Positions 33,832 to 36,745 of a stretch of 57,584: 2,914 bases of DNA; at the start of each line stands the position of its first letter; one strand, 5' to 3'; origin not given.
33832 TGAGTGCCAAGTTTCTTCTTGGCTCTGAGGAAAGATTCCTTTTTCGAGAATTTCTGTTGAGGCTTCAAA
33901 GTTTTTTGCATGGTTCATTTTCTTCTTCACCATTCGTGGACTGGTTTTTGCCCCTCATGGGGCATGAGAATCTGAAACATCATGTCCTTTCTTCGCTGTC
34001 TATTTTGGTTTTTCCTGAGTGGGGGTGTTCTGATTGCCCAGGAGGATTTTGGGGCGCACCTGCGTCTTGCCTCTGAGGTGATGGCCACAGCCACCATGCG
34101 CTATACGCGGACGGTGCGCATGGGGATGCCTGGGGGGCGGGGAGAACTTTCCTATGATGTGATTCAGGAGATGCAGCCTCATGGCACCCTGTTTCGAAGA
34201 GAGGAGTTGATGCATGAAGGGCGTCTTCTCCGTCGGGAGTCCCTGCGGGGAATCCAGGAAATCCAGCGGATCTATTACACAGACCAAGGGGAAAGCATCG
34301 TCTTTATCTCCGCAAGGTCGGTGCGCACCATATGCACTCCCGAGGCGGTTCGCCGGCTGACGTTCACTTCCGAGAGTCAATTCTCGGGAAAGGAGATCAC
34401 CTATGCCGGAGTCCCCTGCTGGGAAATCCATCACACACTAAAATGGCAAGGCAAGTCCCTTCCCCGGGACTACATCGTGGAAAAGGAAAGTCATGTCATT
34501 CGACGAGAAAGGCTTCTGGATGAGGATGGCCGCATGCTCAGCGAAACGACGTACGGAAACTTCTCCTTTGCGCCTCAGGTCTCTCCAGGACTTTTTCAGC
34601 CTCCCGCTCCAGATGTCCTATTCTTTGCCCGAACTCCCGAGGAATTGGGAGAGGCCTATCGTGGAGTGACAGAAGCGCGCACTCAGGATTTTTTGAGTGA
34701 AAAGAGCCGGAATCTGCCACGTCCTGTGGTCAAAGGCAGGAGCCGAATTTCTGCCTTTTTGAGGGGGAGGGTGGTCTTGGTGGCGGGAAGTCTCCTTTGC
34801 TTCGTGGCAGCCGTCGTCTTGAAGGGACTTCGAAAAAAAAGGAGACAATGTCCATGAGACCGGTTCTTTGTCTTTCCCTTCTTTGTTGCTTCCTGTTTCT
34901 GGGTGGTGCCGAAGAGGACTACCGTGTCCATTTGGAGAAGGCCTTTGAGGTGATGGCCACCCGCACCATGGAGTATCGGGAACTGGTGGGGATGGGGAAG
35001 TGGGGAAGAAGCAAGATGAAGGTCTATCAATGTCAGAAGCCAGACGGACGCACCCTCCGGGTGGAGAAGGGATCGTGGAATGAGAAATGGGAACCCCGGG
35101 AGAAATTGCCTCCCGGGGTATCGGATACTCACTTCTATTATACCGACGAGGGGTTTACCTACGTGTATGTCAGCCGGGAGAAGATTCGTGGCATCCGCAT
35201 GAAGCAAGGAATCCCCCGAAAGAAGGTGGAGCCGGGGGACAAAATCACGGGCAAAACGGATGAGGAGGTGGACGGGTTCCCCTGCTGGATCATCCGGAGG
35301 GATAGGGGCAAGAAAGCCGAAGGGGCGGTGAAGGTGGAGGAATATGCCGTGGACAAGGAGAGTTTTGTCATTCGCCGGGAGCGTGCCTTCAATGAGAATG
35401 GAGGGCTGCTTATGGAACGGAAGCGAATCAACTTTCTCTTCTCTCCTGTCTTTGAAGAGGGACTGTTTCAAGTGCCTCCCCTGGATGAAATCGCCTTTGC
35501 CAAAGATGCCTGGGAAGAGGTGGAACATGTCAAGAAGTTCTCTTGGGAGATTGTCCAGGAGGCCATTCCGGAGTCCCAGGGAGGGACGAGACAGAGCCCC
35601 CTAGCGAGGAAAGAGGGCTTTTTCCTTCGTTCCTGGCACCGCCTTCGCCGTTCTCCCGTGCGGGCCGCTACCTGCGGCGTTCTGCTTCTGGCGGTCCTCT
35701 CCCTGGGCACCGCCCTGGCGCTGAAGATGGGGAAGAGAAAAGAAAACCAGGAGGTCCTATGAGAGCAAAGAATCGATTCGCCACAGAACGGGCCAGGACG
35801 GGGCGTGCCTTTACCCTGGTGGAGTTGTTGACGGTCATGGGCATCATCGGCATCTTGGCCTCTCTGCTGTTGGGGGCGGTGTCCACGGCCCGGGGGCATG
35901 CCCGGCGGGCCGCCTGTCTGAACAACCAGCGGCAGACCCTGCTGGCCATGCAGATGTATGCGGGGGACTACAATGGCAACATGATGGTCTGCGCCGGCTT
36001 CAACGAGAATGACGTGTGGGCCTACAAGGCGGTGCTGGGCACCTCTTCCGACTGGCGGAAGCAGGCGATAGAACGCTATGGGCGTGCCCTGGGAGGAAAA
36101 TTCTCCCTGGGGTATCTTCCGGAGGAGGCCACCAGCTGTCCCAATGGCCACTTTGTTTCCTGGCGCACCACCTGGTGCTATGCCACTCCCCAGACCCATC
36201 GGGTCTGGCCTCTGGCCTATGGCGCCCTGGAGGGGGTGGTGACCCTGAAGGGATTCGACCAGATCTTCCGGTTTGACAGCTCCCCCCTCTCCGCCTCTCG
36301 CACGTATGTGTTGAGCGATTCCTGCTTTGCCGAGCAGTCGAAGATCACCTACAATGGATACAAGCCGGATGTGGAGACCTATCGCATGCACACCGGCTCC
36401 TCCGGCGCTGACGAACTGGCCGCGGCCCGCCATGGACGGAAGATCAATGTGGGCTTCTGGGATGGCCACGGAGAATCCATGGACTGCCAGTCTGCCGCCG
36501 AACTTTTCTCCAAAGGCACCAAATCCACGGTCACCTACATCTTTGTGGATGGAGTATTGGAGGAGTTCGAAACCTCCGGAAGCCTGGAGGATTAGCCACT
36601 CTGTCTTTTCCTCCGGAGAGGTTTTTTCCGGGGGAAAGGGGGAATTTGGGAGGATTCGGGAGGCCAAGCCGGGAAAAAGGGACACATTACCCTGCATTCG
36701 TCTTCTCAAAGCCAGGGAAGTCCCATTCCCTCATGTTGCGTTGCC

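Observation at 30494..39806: A ~9.3-kb accessory island sits exactly between the secY terminator and the rplK promoter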

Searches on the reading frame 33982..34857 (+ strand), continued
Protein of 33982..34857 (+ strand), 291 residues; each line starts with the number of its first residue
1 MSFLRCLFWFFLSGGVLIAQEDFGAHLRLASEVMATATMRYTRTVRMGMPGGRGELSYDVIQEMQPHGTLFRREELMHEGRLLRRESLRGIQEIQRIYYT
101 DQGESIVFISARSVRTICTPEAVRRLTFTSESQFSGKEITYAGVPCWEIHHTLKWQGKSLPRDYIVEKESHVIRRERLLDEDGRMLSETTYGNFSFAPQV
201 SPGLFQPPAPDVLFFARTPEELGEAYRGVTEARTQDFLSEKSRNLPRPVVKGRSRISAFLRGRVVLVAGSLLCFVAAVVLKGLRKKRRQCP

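Call 48: search_protein_families(library=pfam, max_evalue=0.1, proteins=[L087:3023-4579:+, L085:10996-12456:+, L089:11796-12791:+, L085:14822-15709:+, L089:11035-11829:+, L091:8074-9984:+, L089:14144-14692:+, L085:3260-3970:+, L085:3987-4343:+, L087:10298-11182:+])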
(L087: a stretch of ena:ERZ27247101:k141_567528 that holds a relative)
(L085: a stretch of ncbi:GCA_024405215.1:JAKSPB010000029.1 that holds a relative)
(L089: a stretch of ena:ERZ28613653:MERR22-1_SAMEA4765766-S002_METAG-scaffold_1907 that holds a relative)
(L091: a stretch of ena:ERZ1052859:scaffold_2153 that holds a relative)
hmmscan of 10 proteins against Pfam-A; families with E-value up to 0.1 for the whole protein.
L087:3023-4579:+ (518 aa): 1 family
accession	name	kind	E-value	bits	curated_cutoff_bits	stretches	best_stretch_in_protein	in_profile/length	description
PF07859.19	Abhydrolase_3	-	0.096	12.9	25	0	161-188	61-90/210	alpha/beta hydrolase fold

L085:10996-12456:+ (486 aa): 3 families
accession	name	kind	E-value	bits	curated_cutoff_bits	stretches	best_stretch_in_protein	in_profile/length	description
PF07859.19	Abhydrolase_3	-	0.0082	16.4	25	1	131-168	51-90/210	alpha/beta hydrolase fold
PF12146.15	Hydrolase_4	-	0.013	15.2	27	0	97-181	28-108/239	Serine aminopeptidase, S33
PF00326.27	Peptidase_S9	-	0.052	13.5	22.6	1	129-207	45-122/213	Prolyl oligopeptidase family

L089:11796-12791:+ (331 aa): 2 families
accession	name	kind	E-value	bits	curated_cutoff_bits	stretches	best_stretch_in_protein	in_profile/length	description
PF00326.27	Peptidase_S9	-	0.002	18.1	22.6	1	153-196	49-92/213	Prolyl oligopeptidase family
PF00561.26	Abhydrolase_1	-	0.0039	17.3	25.8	1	166-201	67-102/245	alpha/beta hydrolase fold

L085:14822-15709:+ (295 aa): 0 families

L089:11035-11829:+ (264 aa): 1 family
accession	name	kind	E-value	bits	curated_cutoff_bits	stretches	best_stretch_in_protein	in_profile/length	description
PF12146.15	Hydrolase_4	-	0.01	15.6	27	0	144-182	75-113/239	Serine aminopeptidase, S33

L091:8074-9984:+ (636 aa): 0 families

L089:14144-14692:+ (182 aa): 1 family
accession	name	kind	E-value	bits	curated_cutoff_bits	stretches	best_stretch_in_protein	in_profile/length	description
PF04390.17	LptE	-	6.8e-05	24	23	1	38-175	2-116/118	Lipopolysaccharide-assembly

L085:3260-3970:+ (236 aa): 0 families

L085:3987-4343:+ (118 aa): 0 families

L087:10298-11182:+ (294 aa): 7 families
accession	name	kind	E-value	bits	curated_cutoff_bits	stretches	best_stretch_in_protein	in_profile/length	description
PF13649.12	Methyltransf_25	-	0.00017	22.6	27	1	141-182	2-43/97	Methyltransferase domain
PF13489.12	Methyltransf_23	-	0.0047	17.1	27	1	134-223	20-90/164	Methyltransferase domain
PF02353.26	CMAS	-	0.007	16.2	27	1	135-190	61-115/273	Mycolic acid cyclopropane synthetase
PF08242.18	Methyltransf_12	-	0.0079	17.3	30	1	141-242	1-88/98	Methyltransferase domain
PF05175.20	MTS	-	0.013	15.6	23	1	135-221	28-105/170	Methyltransferase small domain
PF08241.18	Methyltransf_11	-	0.016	16.3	21.2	1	141-183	1-41/95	Methyltransferase domain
PF08123.19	DOT1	-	0.072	13.1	23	0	135-178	41-84/205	Histone methylation protein DOT1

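Call 58: search_protein_families(library=pfam, max_evalue=0.01, proteins=[P0049, P0051, P0056, P0042, P0044, P0054, P0058, P0061, P0067, P0074])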
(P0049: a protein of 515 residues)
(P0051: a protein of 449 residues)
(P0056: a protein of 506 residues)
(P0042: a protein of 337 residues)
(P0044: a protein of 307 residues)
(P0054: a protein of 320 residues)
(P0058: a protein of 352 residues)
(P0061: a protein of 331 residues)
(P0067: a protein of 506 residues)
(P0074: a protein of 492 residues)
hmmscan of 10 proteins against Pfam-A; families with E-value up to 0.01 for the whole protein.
P0049 (515 aa): 0 families

P0051 (449 aa): 0 families

P0056 (506 aa): 0 families

P0042 (337 aa): 0 families

P0044 (307 aa): 0 families

P0054 (320 aa): 1 family
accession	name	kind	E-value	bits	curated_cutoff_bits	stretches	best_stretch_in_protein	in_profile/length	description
PF17131.11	LolA_like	-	0.0022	18.1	30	1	156-242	55-138/184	Outer membrane lipoprotein-sorting protein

P0058 (352 aa): 0 families

P0061 (331 aa): 0 families

P0067 (506 aa): 0 families

P0074 (492 aa): 3 families
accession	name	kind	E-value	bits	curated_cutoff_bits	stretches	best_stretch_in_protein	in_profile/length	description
PF23826.1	DUF7196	-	0.00037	21.1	27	0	42-64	11-33/68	Domain of unknown function (DUF7196)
PF21613.2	Pesticin_RB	-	0.00042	20.8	27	0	41-91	81-129/136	Pesticin, receptor binding domain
PF20548.3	DUF6762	-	0.00046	20.7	27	0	348-408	60-120/132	Family of unknown function (DUF6762)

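Call 61: find_encoding_contigs(protein=P0101, flank=10000, max_places=2)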
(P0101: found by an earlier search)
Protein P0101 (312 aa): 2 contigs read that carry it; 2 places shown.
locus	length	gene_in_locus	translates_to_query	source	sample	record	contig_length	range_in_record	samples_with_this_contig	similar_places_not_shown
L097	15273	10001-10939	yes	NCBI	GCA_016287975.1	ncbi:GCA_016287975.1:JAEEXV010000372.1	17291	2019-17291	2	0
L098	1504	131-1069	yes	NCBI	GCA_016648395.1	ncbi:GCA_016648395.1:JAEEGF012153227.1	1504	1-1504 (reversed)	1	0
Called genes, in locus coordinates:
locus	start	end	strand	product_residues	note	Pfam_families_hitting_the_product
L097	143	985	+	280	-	PF02311:AraC_binding (weak), PF12833:HTH_18, PF00165:HTH_AraC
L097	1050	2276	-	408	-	PF13173:AAA_14, PF13635:DUF4143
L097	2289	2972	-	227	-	-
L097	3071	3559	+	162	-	PF13302:Acetyltransf_3 (weak), PF00583:Acetyltransf_1, PF13673:Acetyltransf_10, PF13508:Acetyltransf_7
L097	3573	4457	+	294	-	PF04909:Amidohydro_2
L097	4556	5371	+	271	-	PF07963:N_methyl (faint), PF07596:SBP_bac_10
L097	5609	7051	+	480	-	PF01637:ATPase_2, PF13191:AAA_16, PF13173:AAA_14 (weak)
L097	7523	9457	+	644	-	-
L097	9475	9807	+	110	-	PF03551:PadR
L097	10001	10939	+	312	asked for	-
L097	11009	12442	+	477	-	-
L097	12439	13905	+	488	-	PF04932:Wzy_C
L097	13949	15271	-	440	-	?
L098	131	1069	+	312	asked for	-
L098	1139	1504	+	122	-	?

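Call 62: find_encoding_contigs(protein=P0120, flank=10000, max_places=2)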
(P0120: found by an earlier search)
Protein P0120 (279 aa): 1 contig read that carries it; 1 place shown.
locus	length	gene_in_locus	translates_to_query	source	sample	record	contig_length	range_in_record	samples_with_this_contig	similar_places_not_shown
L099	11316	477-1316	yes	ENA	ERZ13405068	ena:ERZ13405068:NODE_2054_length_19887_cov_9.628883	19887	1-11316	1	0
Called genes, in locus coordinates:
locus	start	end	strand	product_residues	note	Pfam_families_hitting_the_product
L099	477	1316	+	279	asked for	-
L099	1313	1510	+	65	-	-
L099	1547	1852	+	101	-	-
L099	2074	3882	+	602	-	PF02837:Glyco_hydro_2_N, PF00703:Glyco_hydro_2, PF02836:Glyco_hydro_2_C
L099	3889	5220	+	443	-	PF13685:Fe-ADH_2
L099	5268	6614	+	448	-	PF01120:Alpha_L_fucos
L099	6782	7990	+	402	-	PF00871:Acetate_kinase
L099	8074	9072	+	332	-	PF01515:PTA_PTB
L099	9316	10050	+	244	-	PF07963:N_methyl (weak), PF07596:SBP_bac_10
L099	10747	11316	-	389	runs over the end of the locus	PF00226:DnaJ, PF01556:DnaJ_C, PF15777:Anti-TRAP (faint), PF27659:CHP02642 (faint), PF00684:DnaJ_CXXCXGXG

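Call 88: search_protein_families(library=padloc, max_evalue=0.01, proteins=[window:33982-34857:+])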
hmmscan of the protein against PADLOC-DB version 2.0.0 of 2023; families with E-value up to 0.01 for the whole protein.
window:33982-34857:+ (291 aa): 0 families

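Call 93: search_protein_families(library=pfam, max_evalue=0.001, proteins=[L087:5412-6887:+, L097:12439-13905:+])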
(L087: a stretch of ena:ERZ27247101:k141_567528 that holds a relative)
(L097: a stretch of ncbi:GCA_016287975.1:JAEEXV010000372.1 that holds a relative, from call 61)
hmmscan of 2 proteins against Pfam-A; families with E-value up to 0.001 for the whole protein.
L087:5412-6887:+ (491 aa): 1 family
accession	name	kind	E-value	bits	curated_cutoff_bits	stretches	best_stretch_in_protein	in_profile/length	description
PF04932.20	Wzy_C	-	1.9e-06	28.2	31.7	1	57-161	2-102/149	O-Antigen ligase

L097:12439-13905:+ (488 aa): 1 family
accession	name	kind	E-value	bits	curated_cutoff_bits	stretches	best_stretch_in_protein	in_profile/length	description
PF04932.20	Wzy_C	-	3.1e-07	30.7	31.7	1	61-166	4-105/149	O-Antigen ligase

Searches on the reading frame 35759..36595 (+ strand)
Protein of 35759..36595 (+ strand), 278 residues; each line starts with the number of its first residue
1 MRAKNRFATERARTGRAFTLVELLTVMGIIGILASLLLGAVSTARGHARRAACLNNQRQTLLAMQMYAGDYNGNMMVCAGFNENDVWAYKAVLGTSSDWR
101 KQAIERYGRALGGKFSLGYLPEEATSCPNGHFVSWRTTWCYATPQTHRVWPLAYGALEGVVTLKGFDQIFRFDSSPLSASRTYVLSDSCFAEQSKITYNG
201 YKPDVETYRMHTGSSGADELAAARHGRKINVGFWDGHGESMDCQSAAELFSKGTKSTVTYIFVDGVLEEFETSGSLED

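Call 11: search_protein_families(library=pfam, max_evalue=0.1, proteins=[window:35759-36595:+])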
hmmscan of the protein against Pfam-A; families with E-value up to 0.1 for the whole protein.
window:35759-36595:+ (278 aa): 2 families
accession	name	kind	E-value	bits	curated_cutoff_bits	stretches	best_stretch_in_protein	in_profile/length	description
PF07963.17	N_methyl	-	0.00013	21.8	21.2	1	16-37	5-26/27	Prokaryotic N-terminal methylation motif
PF07596.16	SBP_bac_10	-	0.00024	21.7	23.3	1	43-73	2-32/268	Protein of unknown function (DUF1559)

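Call 27: search_protein_families(library=ncbifam, max_evalue=1, proteins=[window:35759-36595:+])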
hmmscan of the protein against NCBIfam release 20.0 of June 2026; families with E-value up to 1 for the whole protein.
window:35759-36595:+ (278 aa): 12 families
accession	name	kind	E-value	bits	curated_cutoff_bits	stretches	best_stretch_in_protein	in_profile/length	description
TIGR02532.1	IV_pilin_GFxxxE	domain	9.6e-05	22.1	16.3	1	16-38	2-24/24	prepilin-type N-terminal cleavage/methylation domain-containing protein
NF041013.1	T4P_ComGE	equivalog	0.0007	19.6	49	1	16-45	4-33/83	competence type IV pilus minor pilin ComGE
TIGR01708.2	typeII_sec_gspH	equivalog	0.00072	19.6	80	1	17-60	3-42/169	type II secretion system minor pseudopilin GspH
TIGR01710.1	typeII_sec_gspG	equivalog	0.00097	19.2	88.85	1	16-67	1-52/134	type II secretion system major pseudopilin GspG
NF041775.1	typeIV_PilA_Myxo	equivalog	0.004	17.1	400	1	15-38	10-33/214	type IV pilin protein PilA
NF007862.0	PRK10574.1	equivalog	0.006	16.7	138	1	15-63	4-48/145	prepilin peptidase-dependent pilin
NF040999.1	pilin_ComGC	equivalog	0.0069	16.6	75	1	16-48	2-34/84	competence type IV pilus major pilin ComGC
NF040982.1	ComGD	equivalog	0.018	15.4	70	1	16-69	2-55/139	competence type IV pilus minor pilin ComGD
TIGR02596.1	TIGR02596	subfamily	0.018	15.1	70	1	18-44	1-27/196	Verru_Chthon cassette protein D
TIGR02599.1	TIGR02599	subfamily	0.036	13.3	256.5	1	17-59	1-43/361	Verru_Chthon cassette protein C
NF007800.0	PRK10506.1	equivalog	0.077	12.8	158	1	12-80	5-73/163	prepilin peptidase-dependent protein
NF047828.1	T3SSXpsI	equivalog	0.14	12.1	150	1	16-63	2-47/132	type II secretion system protein XpsI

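Call 50: search_solved_structures(query=window:35759-36595:+, max_evalue=1)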
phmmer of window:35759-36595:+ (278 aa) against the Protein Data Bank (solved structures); distinct sequences matched with E-value up to 1: 16.
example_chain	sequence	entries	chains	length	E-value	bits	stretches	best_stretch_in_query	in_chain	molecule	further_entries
7tgg_A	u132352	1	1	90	5.2e-05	25.7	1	2-66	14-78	Geopilin domain 1 protein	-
9egp_A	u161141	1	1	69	0.00025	23.5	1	10-70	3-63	Geopilin domain 1 protein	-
8pfb_G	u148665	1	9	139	0.00093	21.6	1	18-70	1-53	Type IV pilin PilE1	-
2m7g_A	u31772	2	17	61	0.0045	19.4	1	18-66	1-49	Geopilin domain 1 protein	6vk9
3sok_A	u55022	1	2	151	0.0086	18.5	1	18-103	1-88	Fimbrial protein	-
6xxd_A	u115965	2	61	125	0.05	15.9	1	18-71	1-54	PilA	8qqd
5kua_A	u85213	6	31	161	0.077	15.3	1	18-74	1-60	pilin | Neisseria meningitidis PilE variant SB-GATDH | Neisseria meningitidis PilE, SB-DATDH variant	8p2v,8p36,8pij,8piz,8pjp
8p3b_A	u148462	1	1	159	0.084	15.2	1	18-74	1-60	Fimbrial protein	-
9laa_A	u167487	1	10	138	0.12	14.7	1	14-42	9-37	Type IV pilin protein PilA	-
7k18_B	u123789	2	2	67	0.2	14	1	202-245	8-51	Alpha-like toxin Lqh3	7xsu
1bmr_A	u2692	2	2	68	0.21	13.9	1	202-245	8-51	LQH III ALPHA-LIKE TOXIN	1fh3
2hi2_A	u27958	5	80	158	0.23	13.8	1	18-57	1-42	Fimbrial protein | PilA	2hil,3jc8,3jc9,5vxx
1ay2_A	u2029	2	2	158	0.25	13.7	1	18-57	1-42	TYPE 4 PILIN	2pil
6gv9_A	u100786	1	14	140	0.5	12.7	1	18-63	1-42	Prepilin peptidase-dependent protein D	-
4zfs_A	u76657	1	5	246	0.56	12.5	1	165-208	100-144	KillerOrange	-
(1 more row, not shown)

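Call 88: search_protein_families(library=padloc, max_evalue=0.01, proteins=[window:35759-36595:+])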
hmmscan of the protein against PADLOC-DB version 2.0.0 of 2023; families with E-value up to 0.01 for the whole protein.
window:35759-36595:+ (278 aa): 0 families
